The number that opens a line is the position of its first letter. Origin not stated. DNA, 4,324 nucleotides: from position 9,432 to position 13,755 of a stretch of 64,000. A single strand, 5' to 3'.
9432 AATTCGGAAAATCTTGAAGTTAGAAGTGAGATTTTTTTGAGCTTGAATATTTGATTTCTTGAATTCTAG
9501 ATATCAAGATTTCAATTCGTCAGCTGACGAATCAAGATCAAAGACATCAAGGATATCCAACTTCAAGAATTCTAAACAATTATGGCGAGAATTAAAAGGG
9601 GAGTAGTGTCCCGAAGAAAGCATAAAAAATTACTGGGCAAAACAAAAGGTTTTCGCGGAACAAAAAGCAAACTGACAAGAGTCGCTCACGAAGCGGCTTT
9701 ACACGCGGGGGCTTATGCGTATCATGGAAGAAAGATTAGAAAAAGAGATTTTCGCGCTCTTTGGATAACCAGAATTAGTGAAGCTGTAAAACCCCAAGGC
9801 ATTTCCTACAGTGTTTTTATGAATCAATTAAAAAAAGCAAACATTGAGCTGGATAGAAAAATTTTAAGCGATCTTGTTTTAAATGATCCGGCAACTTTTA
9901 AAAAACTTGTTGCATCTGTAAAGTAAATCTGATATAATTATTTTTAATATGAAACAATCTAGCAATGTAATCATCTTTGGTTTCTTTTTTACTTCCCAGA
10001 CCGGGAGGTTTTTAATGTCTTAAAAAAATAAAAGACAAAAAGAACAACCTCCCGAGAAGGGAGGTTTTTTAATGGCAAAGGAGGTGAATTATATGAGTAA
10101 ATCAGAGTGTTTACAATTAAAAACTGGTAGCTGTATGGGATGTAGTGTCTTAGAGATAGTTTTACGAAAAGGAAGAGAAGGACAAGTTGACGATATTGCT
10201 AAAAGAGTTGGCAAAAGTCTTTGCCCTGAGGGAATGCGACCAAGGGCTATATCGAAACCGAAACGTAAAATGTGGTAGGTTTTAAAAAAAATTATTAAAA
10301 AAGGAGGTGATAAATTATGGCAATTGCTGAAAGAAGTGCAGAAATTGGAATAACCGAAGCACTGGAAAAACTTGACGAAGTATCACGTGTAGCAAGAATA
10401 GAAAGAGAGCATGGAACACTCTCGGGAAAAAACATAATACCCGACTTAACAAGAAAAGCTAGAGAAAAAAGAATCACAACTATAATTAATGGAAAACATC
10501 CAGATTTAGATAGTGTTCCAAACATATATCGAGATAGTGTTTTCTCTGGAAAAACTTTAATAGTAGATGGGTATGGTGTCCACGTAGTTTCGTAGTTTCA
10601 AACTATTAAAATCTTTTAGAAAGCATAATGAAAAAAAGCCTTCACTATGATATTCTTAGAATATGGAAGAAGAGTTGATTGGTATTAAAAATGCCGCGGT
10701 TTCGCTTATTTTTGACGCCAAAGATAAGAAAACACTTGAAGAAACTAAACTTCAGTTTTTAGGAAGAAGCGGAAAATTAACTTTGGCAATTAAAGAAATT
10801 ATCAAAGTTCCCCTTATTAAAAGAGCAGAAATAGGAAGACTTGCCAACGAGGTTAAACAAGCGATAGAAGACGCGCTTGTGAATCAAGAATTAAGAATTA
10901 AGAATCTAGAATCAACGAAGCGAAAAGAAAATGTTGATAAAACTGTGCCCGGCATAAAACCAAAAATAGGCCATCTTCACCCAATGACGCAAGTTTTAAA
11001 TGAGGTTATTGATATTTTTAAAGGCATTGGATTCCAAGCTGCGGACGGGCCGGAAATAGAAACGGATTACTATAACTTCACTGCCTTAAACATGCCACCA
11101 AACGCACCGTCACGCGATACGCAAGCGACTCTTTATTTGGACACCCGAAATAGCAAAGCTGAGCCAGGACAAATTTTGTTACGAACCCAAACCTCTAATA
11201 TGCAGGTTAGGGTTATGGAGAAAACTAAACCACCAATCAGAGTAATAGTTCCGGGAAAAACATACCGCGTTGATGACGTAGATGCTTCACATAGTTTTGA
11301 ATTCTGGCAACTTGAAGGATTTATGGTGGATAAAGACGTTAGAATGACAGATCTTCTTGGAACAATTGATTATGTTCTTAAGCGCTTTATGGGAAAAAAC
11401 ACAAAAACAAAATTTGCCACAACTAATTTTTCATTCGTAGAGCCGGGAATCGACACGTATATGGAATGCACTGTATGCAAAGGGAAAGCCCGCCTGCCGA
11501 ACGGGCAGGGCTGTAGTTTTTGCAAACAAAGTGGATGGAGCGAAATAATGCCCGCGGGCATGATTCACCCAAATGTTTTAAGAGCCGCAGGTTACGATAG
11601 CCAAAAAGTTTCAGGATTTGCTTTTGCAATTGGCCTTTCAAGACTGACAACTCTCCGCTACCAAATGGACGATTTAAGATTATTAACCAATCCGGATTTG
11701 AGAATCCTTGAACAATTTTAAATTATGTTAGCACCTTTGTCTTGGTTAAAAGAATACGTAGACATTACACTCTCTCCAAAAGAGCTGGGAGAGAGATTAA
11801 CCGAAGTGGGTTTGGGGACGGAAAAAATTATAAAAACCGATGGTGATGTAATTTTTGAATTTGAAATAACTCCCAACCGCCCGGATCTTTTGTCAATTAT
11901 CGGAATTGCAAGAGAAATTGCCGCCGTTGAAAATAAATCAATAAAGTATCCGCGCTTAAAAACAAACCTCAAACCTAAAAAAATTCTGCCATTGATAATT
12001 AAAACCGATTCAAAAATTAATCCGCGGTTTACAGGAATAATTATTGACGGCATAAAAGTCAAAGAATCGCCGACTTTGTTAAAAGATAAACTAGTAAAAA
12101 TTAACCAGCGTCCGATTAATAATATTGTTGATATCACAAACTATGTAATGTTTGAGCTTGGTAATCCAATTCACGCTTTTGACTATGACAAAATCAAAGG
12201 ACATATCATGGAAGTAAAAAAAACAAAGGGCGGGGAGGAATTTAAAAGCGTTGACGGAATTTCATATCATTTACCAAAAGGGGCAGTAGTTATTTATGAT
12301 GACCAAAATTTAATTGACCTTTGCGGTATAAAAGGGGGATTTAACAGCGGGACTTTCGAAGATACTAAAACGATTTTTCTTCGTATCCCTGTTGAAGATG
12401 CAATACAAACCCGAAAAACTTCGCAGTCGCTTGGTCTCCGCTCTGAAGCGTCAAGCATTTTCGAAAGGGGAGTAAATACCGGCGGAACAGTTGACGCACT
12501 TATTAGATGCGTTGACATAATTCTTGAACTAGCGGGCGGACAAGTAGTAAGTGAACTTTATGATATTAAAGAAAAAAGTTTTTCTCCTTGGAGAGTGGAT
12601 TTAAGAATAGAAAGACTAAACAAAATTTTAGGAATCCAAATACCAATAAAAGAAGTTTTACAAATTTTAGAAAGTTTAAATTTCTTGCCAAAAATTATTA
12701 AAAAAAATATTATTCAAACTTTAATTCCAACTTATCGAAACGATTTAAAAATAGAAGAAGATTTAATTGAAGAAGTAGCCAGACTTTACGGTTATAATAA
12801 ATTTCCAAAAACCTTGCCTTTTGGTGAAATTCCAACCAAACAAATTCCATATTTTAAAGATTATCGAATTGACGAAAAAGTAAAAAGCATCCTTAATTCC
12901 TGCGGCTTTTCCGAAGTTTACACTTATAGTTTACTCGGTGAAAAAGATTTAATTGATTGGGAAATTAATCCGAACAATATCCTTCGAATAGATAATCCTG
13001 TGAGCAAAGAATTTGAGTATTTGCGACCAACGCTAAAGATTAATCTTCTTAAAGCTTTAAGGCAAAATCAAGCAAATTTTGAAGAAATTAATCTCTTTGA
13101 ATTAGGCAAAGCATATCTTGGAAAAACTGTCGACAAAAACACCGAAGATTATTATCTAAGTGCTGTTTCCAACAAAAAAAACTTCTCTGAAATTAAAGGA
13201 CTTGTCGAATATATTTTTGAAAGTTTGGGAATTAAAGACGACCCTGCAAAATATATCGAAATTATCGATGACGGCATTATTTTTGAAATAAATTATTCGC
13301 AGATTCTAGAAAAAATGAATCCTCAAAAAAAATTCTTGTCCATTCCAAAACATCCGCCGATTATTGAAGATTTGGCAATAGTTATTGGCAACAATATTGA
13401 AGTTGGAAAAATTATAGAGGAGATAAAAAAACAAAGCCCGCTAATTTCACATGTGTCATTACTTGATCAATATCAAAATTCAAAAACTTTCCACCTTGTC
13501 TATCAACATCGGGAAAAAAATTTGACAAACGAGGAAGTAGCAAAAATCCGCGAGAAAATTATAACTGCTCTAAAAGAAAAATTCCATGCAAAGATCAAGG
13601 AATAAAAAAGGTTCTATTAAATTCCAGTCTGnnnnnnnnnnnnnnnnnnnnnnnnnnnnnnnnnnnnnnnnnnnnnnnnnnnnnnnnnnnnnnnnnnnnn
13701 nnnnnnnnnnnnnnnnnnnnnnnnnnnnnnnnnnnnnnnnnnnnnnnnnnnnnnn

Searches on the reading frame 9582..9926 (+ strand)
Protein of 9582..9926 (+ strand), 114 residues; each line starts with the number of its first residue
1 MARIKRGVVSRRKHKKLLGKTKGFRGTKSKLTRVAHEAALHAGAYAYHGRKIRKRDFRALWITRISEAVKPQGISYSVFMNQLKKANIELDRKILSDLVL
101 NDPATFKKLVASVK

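Call 10: search_protein_families(library=pfam, proteins=[window:9582-9926:+])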
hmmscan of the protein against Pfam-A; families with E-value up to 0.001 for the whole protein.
window:9582-9926:+ (114 aa): 1 family
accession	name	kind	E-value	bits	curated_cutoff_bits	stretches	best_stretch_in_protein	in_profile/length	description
PF00453.23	Ribosomal_L20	-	4.1e-41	139.9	30.8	1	3-109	1-107/107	Ribosomal protein L20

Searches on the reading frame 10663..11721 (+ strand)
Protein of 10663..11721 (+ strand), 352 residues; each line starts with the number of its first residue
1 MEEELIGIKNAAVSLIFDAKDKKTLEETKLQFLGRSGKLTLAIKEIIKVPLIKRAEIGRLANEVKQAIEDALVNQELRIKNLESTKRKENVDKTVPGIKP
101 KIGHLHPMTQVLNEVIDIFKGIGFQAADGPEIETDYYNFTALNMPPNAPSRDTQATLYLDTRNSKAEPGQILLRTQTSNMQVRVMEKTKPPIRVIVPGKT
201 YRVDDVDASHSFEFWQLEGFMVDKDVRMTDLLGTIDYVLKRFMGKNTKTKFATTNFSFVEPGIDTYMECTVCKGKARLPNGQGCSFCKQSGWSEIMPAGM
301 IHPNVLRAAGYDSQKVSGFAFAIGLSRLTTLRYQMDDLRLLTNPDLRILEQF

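Call 27: search_protein_families(library=pfam, proteins=[window:10663-11721:+])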
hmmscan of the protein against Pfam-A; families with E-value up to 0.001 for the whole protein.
window:10663-11721:+ (352 aa): 2 families
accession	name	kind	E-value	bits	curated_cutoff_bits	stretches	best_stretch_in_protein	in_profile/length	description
PF01409.25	tRNA-synt_2d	-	3.6e-78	262.9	19.8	1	91-352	2-246/246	tRNA synthetases class II core domain (F)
PF02912.23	Phe_tRNA-synt_N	-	6.8e-13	48.8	22.3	1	20-85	1-66/69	Aminoacyl tRNA synthetase class II, N-terminal domain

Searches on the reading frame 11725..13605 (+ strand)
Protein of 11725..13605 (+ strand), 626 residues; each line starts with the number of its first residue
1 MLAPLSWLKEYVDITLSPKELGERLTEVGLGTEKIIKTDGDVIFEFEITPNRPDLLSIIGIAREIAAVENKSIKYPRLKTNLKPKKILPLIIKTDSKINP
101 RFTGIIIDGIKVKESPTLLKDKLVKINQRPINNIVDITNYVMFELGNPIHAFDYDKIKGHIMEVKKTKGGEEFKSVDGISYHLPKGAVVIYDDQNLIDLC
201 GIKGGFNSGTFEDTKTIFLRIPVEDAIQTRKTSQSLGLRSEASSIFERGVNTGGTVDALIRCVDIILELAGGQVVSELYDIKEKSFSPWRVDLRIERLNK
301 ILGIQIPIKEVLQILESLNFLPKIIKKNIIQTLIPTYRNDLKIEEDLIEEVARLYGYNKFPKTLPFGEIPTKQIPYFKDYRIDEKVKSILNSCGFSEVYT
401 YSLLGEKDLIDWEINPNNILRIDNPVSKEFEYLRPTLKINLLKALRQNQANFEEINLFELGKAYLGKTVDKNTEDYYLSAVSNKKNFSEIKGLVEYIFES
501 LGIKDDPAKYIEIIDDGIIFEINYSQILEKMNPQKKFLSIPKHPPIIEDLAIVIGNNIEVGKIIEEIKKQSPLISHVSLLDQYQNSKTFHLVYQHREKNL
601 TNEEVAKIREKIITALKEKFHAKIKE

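Call 27: search_protein_families(library=pfam, proteins=[window:11725-13605:+])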
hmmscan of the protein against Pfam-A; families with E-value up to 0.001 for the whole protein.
window:11725-13605:+ (626 aa): 4 families
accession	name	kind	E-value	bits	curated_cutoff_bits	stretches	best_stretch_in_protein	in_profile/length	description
PF03483.22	B3_4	-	2e-51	174.5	29.3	1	99-271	2-174/174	B3/4 domain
PF17759.6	tRNA_synthFbeta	-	3.2e-24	86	22.4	1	361-505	2-160/214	Phenylalanyl tRNA synthetase beta chain CLM domain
PF03484.21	B5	-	3.1e-22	79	28.6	1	291-357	1-67/67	tRNA synthetase B5 domain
PF03147.19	FDX-ACB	-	2.6e-17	63.5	31.1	1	541-625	1-94/94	Ferredoxin-fold anticodon binding domain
